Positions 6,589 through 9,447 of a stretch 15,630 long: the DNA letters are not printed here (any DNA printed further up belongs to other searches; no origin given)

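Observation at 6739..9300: ABC exporter decorated with three homologous PH-like modules (one N-terminal, two C-terminal) and a poly-proline linker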

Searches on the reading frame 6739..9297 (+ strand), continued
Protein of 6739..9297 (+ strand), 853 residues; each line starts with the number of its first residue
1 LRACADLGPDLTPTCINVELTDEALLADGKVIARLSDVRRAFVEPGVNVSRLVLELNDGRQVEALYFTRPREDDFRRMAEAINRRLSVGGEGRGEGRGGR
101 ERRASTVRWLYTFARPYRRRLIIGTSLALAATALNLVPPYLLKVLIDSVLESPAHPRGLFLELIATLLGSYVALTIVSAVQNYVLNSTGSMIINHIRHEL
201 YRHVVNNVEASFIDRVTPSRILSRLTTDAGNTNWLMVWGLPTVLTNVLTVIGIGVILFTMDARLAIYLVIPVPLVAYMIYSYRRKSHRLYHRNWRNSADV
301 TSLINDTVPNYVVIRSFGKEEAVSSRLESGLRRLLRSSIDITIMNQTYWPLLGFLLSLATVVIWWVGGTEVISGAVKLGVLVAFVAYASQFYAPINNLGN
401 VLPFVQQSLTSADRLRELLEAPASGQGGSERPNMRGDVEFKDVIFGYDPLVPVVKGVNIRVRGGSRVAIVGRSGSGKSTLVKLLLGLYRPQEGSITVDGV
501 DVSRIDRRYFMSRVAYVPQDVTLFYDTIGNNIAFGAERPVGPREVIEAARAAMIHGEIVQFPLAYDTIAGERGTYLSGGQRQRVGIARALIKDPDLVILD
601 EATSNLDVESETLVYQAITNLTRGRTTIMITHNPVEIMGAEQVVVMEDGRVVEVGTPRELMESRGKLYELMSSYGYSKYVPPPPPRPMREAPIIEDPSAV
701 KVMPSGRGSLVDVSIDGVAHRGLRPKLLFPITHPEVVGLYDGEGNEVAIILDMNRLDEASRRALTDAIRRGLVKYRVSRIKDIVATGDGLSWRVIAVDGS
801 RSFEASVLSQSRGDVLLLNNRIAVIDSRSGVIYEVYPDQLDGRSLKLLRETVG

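Call 7: find_homologous_proteins(query=window:6739-9297:+, max_evalue=1e-10)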
Query window:6739-9297:+ (853 aa): 3282 proteins with E <= 1e-10 among 8000 candidates; the best 120 are listed.
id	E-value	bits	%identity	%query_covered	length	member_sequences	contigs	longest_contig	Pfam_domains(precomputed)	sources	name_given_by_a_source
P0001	0.0e+0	1823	97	100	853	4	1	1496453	PF08909.17,PF00005.34,PF13304.13,PF00664.29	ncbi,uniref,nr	ncbi:ABC transporter, ATP binding protein [Acidilobus saccharovorans 345-15]|uniref:ABC transporter,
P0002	0.0e+0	1433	75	100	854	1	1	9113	PF08909.17,PF00005.34,PF13304.13,PF00664.29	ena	-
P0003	2.9e-264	897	49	97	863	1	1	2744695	PF08909.17,PF00005.34,PF13304.13,PF00664.29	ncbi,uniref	ncbi:DUF1854 domain-containing protein [Sulfolobus tengchongensis]|uniref:DUF1854 domain-containing 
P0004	4.9e-263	893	48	99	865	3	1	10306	PF08909.17,PF00005.34,PF02463.26,PF00664.29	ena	-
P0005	6.7e-262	889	49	100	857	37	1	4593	PF08909.17,PF00005.34,PF13304.13,PF00664.29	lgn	-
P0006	7.1e-262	889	50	97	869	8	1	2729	PF08909.17,PF00005.34,PF00664.29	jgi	-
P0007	8.3e-260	882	48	100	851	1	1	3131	PF08909.17,PF00005.34,PF02463.26,PF13304.13,PF00664.29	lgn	-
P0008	1.6e-259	882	50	97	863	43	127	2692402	PF08909.17,PF00005.34,PF13304.13,PF00664.29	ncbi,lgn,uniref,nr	ncbi:ABC transporter transmembrane domain-containing protein [Saccharolobus islandicus]|uniref:ABC-t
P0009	1.8e-259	881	48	100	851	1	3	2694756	PF08909.17,PF00005.34,PF02463.26,PF13304.13,PF00664.29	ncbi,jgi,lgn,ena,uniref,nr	ncbi:DUF1854 domain-containing protein [Sulfurisphaera tokodaii]|uniref:ABC transporter permease/ATP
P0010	1.9e-259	881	48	100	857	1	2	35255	PF08909.17,PF00005.34,PF02463.26,PF13304.13,PF00664.29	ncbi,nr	ncbi:vitamin B12 import ATP-binding protein BtuD [Sulfurisphaera tokodaii]|nr:DUF1854 domain-contain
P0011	6.9e-259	879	48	100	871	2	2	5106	PF08909.17,PF00005.34,PF00664.29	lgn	-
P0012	1.8e-258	878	48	96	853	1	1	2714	PF08909.17,PF00005.34,PF02463.26,PF13304.13,PF00664.29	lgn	-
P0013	4.9e-258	877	48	98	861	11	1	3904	PF08909.17,PF00005.34,PF02463.26,PF13304.13,PF00664.29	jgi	jgi:ATP-binding cassette subfamily C protein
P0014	5.6e-258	876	48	100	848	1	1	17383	PF08909.17,PF00005.34,PF02463.26,PF13304.13,PF00664.29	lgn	-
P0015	9.0e-258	876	48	97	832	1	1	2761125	PF08909.17,PF00005.34,PF02463.26,PF13304.13,PF00664.29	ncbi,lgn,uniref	ncbi:DUF1854 domain-containing protein [Sulfurisphaera ohwakuensis]|uniref:ABC transporter transmemb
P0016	1.7e-257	875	49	99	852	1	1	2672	PF08909.17,PF00005.34,PF00664.29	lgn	-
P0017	2.5e-257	874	49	97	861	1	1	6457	PF08909.17,PF00005.34,PF02463.26,PF13304.13,PF00664.29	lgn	-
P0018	1.0e-256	872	48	100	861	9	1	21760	PF08909.17,PF00005.34,PF00664.29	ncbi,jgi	-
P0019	1.9e-255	868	47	100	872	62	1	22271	PF08909.17,PF00005.34,PF00664.29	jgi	jgi:ATP-binding cassette subfamily C protein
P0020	3.9e-255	867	47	98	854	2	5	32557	PF08909.17,PF00005.34,PF02463.26,PF00664.29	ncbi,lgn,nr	ncbi:MAG: DUF1854 domain-containing protein [Sulfolobaceae archaeon]|nr:DUF1854 domain-containing pr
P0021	1.9e-252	858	47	100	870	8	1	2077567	PF08909.17,PF00005.34,PF00664.29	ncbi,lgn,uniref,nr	ncbi:DUF1854 domain-containing protein [Caldivirga maquilingensis]|uniref:ABC transporter related n=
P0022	7.7e-252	856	47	97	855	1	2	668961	PF08909.17,PF00005.34,PF02463.26,PF00664.29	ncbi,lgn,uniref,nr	ncbi:ABC transporter ATP-binding protein [Nanobdella aerobiophila]|uniref:ABC transporter ATP-bindin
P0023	4.2e-251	854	47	98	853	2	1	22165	PF08909.17,PF00005.34,PF02463.26,PF00664.29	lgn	-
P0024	2.9e-250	851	49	99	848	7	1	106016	PF08909.17,PF00005.34,PF00664.29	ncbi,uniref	ncbi:MAG: DUF1854 domain-containing protein [Thermoproteus sp. AZ2]|uniref:DUF1854 domain-containing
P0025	6.2e-249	846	47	99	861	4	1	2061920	PF08909.17,PF00005.34,PF02463.26,PF13304.13,PF00664.29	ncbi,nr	ncbi:ABC transporter ATP-binding protein [Sulfolobus acidocaldarius SUSAZ]|nr:ABC transporter ATP-bi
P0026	3.5e-248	844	48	99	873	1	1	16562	PF08909.17,PF00005.34,PF02463.26,PF00664.29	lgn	-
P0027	1.9e-245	835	44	100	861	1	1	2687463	PF08909.17,PF00005.34,PF00664.29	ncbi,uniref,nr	ncbi:DUF1854 domain-containing protein [Acidianus manzaensis]|uniref:ABC transporter ATP-binding pro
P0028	7.3e-243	826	48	99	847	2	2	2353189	PF08909.17,PF00005.34,PF13304.13,PF00664.29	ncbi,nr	ncbi:DUF1854 domain-containing protein [Sulfodiicoccus acidiphilus]|nr:DUF1854 domain-containing pro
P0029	1.6e-241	822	47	99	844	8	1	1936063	PF08909.17,PF00005.34,PF00664.29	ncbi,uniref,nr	ncbi:ABC transporter related protein [Thermoproteus uzoniensis 768-20]|uniref:ABC transporter relate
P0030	1.3e-240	819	47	99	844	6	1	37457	PF08909.17,PF00005.34,PF20720.4,PF00664.29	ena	-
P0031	1.8e-240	818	47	99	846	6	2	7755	PF08909.17,PF00005.34,PF13304.13,PF00664.29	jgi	jgi:ABC-type multidrug transport system, ATPase and permease components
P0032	3.1e-240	818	48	95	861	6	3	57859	PF08909.17,PF00005.34,PF13304.13,PF00664.29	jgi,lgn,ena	-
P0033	4.5e-233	794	42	100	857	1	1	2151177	PF08909.17,PF00005.34,PF13304.13,PF00664.29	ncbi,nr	ncbi:ABC transporter ATP-binding protein [Sulfolobales archaeon HS-7]|nr:ABC transporter ATP-binding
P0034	4.0e-229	781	44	100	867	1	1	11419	PF08909.17,PF00005.34,PF00664.29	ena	-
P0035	7.1e-229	780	43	100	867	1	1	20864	PF08909.17,PF00005.34,PF00664.29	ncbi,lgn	-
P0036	3.9e-225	768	45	96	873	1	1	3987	PF08909.17,PF00005.34,PF00664.29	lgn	-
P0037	5.4e-225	767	42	98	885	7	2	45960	PF08909.17,PF00005.34,PF00664.29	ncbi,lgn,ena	-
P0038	2.4e-224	765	45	97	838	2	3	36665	PF08909.17,PF00005.34,PF00664.29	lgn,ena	-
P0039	3.9e-223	761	45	96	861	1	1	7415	PF08909.17,PF00005.34,PF00664.29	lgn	-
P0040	1.0e-221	756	44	96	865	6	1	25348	PF08909.17,PF00005.34,PF00664.29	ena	-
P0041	3.4e-221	755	46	96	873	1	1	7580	PF08909.17,PF00005.34,PF00664.29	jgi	jgi:ATP-binding cassette subfamily C protein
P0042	6.7e-220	750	42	99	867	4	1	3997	PF08909.17,PF00005.34,PF13304.13,PF00664.29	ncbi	-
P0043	4.6e-219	748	44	98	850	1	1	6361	PF08909.17,PF00005.34,PF13304.13,PF00664.29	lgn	-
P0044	4.7e-219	748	43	100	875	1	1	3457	PF08909.17,PF00005.34,PF00664.29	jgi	jgi:ATP-binding cassette subfamily C protein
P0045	1.4e-218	746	44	98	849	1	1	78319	PF08909.17,PF00005.34,PF02463.26,PF00664.29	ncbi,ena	-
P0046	4.1e-218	745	43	99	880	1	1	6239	PF08909.17,PF00005.34,PF13304.13,PF00664.29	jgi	jgi:ATP-binding cassette, subfamily C, bacterial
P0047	9.7e-218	743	42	97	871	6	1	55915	PF08909.17,PF00005.34,PF02702.24,PF00664.29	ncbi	-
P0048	9.7e-216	737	43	95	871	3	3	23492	PF08909.17,PF00005.34,PF02702.24,PF00664.29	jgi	jgi:ATP-binding cassette subfamily C protein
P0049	1.5e-215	736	44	96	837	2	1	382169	PF08909.17,PF00005.34,PF13304.13,PF00664.29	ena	-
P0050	1.9e-215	736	43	99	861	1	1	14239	PF08909.17,PF00005.34,PF00664.29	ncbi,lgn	-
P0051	1.0e-214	733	41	100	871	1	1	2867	PF08909.17,PF00005.34,PF13304.13,PF00664.29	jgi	-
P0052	4.8e-214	731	41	100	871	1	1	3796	PF08909.17,PF00005.34,PF13304.13,PF00664.29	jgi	-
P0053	5.0e-214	731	41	100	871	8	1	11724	PF08909.17,PF00005.34,PF13304.13,PF00664.29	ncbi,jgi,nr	ncbi:MAG TPA: ABC transporter ATP-binding protein [Nitrososphaerales archaeon]|nr:ABC transporter AT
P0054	1.8e-213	729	43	96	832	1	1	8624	PF08909.17,PF00005.34,PF00664.29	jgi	jgi:ATP-binding cassette, subfamily C, bacterial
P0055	2.2e-213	729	42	99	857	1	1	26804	PF08909.17,PF00005.34,PF02463.26,PF00664.29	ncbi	-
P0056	4.6e-212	725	42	96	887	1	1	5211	PF08909.17,PF00005.34,PF00664.29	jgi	jgi:ATP-binding cassette, subfamily C, bacterial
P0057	1.1e-211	723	42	96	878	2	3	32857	PF08909.17,PF00005.34,PF00664.29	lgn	-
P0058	5.7e-211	721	42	96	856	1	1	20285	PF08909.17,PF00005.34,PF02463.26,PF00664.29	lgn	-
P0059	1.7e-210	719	43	100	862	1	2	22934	PF08909.17,PF00005.34,PF02463.26,PF00664.29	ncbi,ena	-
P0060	2.7e-210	719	41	100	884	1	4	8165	PF08909.17,PF00005.34,PF13304.13,PF00664.29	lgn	-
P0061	3.8e-210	718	41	100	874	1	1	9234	PF08909.17,PF00005.34,PF00664.29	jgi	jgi:ATP-binding cassette, subfamily C, bacterial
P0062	4.6e-210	718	41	96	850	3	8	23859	PF08909.17,PF00005.34,PF00664.29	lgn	-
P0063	9.3e-210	717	43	96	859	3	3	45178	PF08909.17,PF00005.34,PF00664.29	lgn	-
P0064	3.7e-209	715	43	96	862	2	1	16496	PF08909.17,PF00005.34,PF00664.29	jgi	-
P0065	2.2e-208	712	43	95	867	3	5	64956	PF08909.17,PF00005.34,PF02463.26,PF00664.29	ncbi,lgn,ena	-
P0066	4.3e-208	711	42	96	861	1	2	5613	PF08909.17,PF00005.34,PF02463.26,PF00664.29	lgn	-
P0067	5.2e-208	711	41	100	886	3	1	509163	PF08909.17,PF00005.34,PF13304.13,PF00664.29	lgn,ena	-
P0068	4.6e-207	708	42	96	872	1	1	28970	PF08909.17,PF00005.34,PF13304.13,PF00664.29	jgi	jgi:ATP-binding cassette, subfamily C, bacterial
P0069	8.3e-207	707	42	96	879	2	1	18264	PF08909.17,PF00005.34,PF13304.13,PF00664.29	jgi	-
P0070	1.0e-206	707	44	92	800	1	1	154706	PF08909.17,PF00005.34,PF13304.13,PF00664.29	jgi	jgi:ATP-binding cassette, subfamily C, bacterial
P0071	5.3e-206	704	44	93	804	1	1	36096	PF08909.17,PF00005.34,PF13304.13,PF00664.29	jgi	jgi:ATP-binding cassette subfamily C protein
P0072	1.7e-205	703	43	99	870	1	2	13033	PF08909.17,PF00005.34,PF02463.26,PF00664.29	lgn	-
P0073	2.3e-205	702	42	99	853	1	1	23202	PF06414.19,PF08909.17,PF00005.34,PF00664.29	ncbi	ncbi:MAG: DUF1854 domain-containing protein [Methanomassiliicoccales archaeon]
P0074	4.1e-201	688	43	88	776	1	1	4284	PF08909.17,PF00005.34,PF13304.13,PF00664.29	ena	-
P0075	2.6e-196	672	39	100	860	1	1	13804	PF08909.17,PF00005.34,PF02463.26,PF00664.29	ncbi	-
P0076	1.5e-193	663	39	96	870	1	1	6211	PF08909.17,PF00005.34,PF00664.29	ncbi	-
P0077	7.3e-193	661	39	100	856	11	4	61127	PF08909.17,PF00005.34,PF00664.29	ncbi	ncbi:MAG: DUF1854 domain-containing protein [Ignisphaera sp.]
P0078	5.4e-189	648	49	71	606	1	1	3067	PF08909.17,PF00005.34,PF13304.13,PF00664.29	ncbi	ncbi:DUF1854 domain-containing protein, partial [Sulfolobus sp. E3]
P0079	1.6e-174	600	35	67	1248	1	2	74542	PF06414.19,PF00005.34,PF00004.36,PF13401.13,PF02463.26,PF00664.29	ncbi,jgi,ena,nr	ncbi:MAG TPA: ABC transporter ATP-binding protein [Conexibacter sp.]|jgi:ATP-binding cassette subfam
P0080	3.2e-170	586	37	96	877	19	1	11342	PF08909.17,PF00005.34,PF02463.26,PF13304.13,PF00664.29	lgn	-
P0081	1.0e-169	584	42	78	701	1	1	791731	PF00005.34,PF13304.13,PF00664.29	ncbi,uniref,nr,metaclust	ncbi:ABC transporter ATP-binding protein [Vulcanisaeta thermophila]|uniref:ABC transporter ATP-bindi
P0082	1.7e-167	577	35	68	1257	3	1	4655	PF06414.19,PF00005.34,PF00004.36,PF13401.13,PF02463.26,PF00664.29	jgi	jgi:ATP-binding cassette, subfamily B, bacterial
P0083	1.7e-166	574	33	69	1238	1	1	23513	PF06414.19,PF01935.24,PF00005.34,PF13555.13,PF00004.36,PF13401.13,PF02463.26,PF13191.13,PF00664.29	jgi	jgi:ATP-binding cassette subfamily B protein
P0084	6.5e-166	572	41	78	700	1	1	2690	PF00005.34,PF02463.26,PF13304.13,PF00664.29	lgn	-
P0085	1.7e-162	561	45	68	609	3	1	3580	PF00005.34,PF00664.29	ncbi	-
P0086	9.8e-162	558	36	97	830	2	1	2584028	PF08909.17,PF00005.34,PF02463.26,PF00664.29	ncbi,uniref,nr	ncbi:DUF1854 domain-containing protein [Acidianus sp. HS-5]|uniref:ABC transporter transmembrane dom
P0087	2.3e-159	550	45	67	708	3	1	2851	PF00005.34,PF00664.29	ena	-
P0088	1.1e-157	545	35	98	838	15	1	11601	PF08909.17,PF00005.34,PF02463.26,PF00664.29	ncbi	ncbi:MAG: DUF1854 domain-containing protein [Acidianus hospitalis]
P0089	1.4e-157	544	32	73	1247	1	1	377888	PF00005.34,PF13555.13,PF13401.13,PF02463.26,PF00664.29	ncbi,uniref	ncbi:ABC transporter ATP-binding protein [Streptomyces cyaneofuscatus]|uniref:ABC transporter ATP-bi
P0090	2.1e-157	544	32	73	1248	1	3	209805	PF00005.34,PF13555.13,PF13401.13,PF02463.26,PF00664.29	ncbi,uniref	ncbi:ABC transporter ATP-binding protein [Streptomyces cyaneofuscatus]|uniref:ABC transporter ATP-bi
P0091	2.1e-157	544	32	73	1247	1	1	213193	PF00005.34,PF13555.13,PF13401.13,PF02463.26,PF00664.29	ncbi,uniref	ncbi:ABC transporter ATP-binding protein [Streptomyces cyaneofuscatus]|uniref:ABC transporter ATP-bi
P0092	3.1e-157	543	32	73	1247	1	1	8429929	PF00005.34,PF13555.13,PF13401.13,PF02463.26,PF00664.29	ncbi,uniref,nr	ncbi:ABC transporter ATP-binding protein [Streptomyces cyaneofuscatus]|uniref:ABC transporter ATP-bi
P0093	3.3e-157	543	32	73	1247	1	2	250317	PF00005.34,PF13555.13,PF13401.13,PF02463.26,PF00664.29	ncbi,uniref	ncbi:ABC transporter ATP-binding protein [Streptomyces cyaneofuscatus]|uniref:ABC transporter ATP-bi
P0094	4.3e-157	543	31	73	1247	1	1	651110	PF00005.34,PF13555.13,PF13401.13,PF02463.26,PF00664.29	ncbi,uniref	ncbi:ABC transporter ATP-binding protein [Streptomyces cyaneofuscatus]|uniref:ABC transporter ATP-bi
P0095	5.6e-157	542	32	73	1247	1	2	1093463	PF00005.34,PF13555.13,PF13401.13,PF02463.26,PF00664.29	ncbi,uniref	ncbi:ABC transporter ATP-binding protein [Streptomyces cyaneofuscatus]|uniref:ABC transporter ATP-bi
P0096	6.6e-157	542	32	73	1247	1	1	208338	PF06414.19,PF00005.34,PF13555.13,PF13401.13,PF02463.26,PF00664.29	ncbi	ncbi:ABC transporter ATP-binding protein [Streptomyces cyaneofuscatus]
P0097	7.6e-157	542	31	73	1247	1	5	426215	PF00005.34,PF13555.13,PF13401.13,PF02463.26,PF00664.29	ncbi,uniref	ncbi:ABC transporter ATP-binding protein [Streptomyces cyaneofuscatus]|uniref:ABC transporter ATP-bi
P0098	9.9e-157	541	32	73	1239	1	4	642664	PF06414.19,PF00005.34,PF13555.13,PF13401.13,PF02463.26,PF00664.29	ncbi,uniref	ncbi:ABC transporter ATP-binding protein [Streptomyces arboris]|uniref:ABC transporter ATP-binding p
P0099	1.0e-156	541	32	73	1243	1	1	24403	PF06414.19,PF00005.34,PF13555.13,PF13401.13,PF02463.26,PF00664.29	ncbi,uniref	ncbi:ABC transporter ATP-binding protein [Streptomyces cyaneofuscatus]|uniref:ABC transporter ATP-bi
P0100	1.0e-156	541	32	67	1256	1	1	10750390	PF06414.19,PF00005.34,PF13555.13,PF13401.13,PF02463.26,PF00664.29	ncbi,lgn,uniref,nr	ncbi:ABC transporter ATP-binding protein [Streptomyces sp. NBC_00996]|uniref:ABC transporter ATP-bin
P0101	1.1e-156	541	32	73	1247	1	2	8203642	PF00005.34,PF13555.13,PF13401.13,PF02463.26,PF00664.29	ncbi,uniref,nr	ncbi:ABC transporter ATP-binding protein [Streptomyces cyaneofuscatus]|uniref:ABC transporter ATP-bi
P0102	1.1e-156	541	32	67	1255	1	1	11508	PF06414.19,PF00005.34,PF13555.13,PF13401.13,PF02463.26,PF00664.29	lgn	-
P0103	1.1e-156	541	32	73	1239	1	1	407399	PF06414.19,PF00005.34,PF13555.13,PF13401.13,PF02463.26,PF00664.29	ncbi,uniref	ncbi:ABC transporter ATP-binding protein [Streptomyces arboris]|uniref:ABC transporter ATP-binding p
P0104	1.3e-156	541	33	68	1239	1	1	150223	PF00005.34,PF13555.13,PF03193.23,PF02463.26,PF13748.12,PF00664.29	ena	-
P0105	1.9e-156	541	32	73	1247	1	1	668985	PF00005.34,PF13555.13,PF13401.13,PF02463.26,PF00664.29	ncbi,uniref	ncbi:ABC transporter ATP-binding protein [Streptomyces sp. DT117]|uniref:ABC transporter ATP-binding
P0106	2.0e-156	540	45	67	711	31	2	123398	PF00005.34,PF13304.13,PF00664.29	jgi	-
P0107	2.0e-156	540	32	73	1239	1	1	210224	PF06414.19,PF00005.34,PF13555.13,PF13401.13,PF02463.26,PF00664.29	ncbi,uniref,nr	ncbi:ABC transporter ATP-binding protein [Streptomyces arboris]|uniref:ABC transporter ATP-binding p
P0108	2.2e-156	540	32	73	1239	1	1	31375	PF06414.19,PF00005.34,PF13555.13,PF13401.13,PF02463.26,PF00664.29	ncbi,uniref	ncbi:ABC transporter ATP-binding protein [Streptomyces cyaneofuscatus]|uniref:ABC transporter ATP-bi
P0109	2.7e-156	540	32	73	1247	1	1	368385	PF06414.19,PF00005.34,PF13555.13,PF13401.13,PF02463.26,PF00664.29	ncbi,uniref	ncbi:ABC transporter ATP-binding protein [Streptomyces sp. 021-4]|uniref:ABC transporter ATP-binding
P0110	2.9e-156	540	32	73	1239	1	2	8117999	PF06414.19,PF00005.34,PF13555.13,PF13401.13,PF02463.26,PF00664.29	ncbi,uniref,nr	ncbi:ABC transporter ATP-binding protein [Streptomyces cyaneofuscatus]|uniref:ABC transporter ATP-bi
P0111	3.1e-156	540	32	73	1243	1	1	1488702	PF06414.19,PF00005.34,PF13555.13,PF13401.13,PF02463.26,PF00664.29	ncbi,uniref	ncbi:ABC transporter ATP-binding protein [Streptomyces cyaneofuscatus]|uniref:ABC transporter ATP-bi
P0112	3.6e-156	540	31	73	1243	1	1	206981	PF06414.19,PF00005.34,PF13555.13,PF02463.26,PF00664.29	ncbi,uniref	ncbi:ABC transporter ATP-binding protein [Streptomyces fimicarius]|uniref:ABC transporter ATP-bindin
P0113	3.6e-156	540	31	73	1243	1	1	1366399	PF06414.19,PF00005.34,PF13555.13,PF02463.26,PF00664.29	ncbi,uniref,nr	ncbi:ABC transporter ATP-binding protein [Streptomyces sp. MW-W600-10]|uniref:ABC transporter ATP-bi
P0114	3.7e-156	540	32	73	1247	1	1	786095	PF00005.34,PF13555.13,PF13401.13,PF02463.26,PF00664.29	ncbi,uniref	ncbi:ABC transporter ATP-binding protein [Streptomyces cyaneofuscatus]|uniref:ABC transporter ATP-bi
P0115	3.7e-156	540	31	73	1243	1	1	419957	PF06414.19,PF00005.34,PF13555.13,PF02463.26,PF00664.29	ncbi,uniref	ncbi:ABC transporter ATP-binding protein [Streptomyces griseus]|uniref:ABC transporter ATP-binding p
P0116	4.2e-156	539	32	73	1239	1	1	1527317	PF06414.19,PF00005.34,PF13555.13,PF13401.13,PF02463.26,PF00664.29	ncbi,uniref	ncbi:ABC transporter ATP-binding protein [Streptomyces cyaneofuscatus]|uniref:ABC transporter ATP-bi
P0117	4.4e-156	539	32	73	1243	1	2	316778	PF00005.34,PF13555.13,PF13401.13,PF02463.26,PF00664.29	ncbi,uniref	ncbi:ABC transporter ATP-binding protein [Streptomyces cyaneofuscatus]|uniref:ABC transporter ATP-bi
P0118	4.8e-156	539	32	73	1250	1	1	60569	PF00005.34,PF13555.13,PF13401.13,PF02463.26,PF00664.29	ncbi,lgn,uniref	ncbi:ABC transporter ATP-binding protein [Streptomyces sp. NPDC006261]|uniref:ABC transporter ATP-bi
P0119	5.7e-156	539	32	73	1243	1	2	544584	PF06414.19,PF00005.34,PF13555.13,PF13401.13,PF02463.26,PF00664.29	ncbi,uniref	ncbi:ABC transporter ATP-binding protein [Streptomyces cyaneofuscatus]|uniref:ABC transporter ATP-bi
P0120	5.9e-156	539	32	73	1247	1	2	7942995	PF06414.19,PF00005.34,PF13555.13,PF13401.13,PF02463.26,PF00664.29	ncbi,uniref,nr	ncbi:ABC transporter ATP-binding protein [Streptomyces cyaneofuscatus]|uniref:ABC transporter ATP-bi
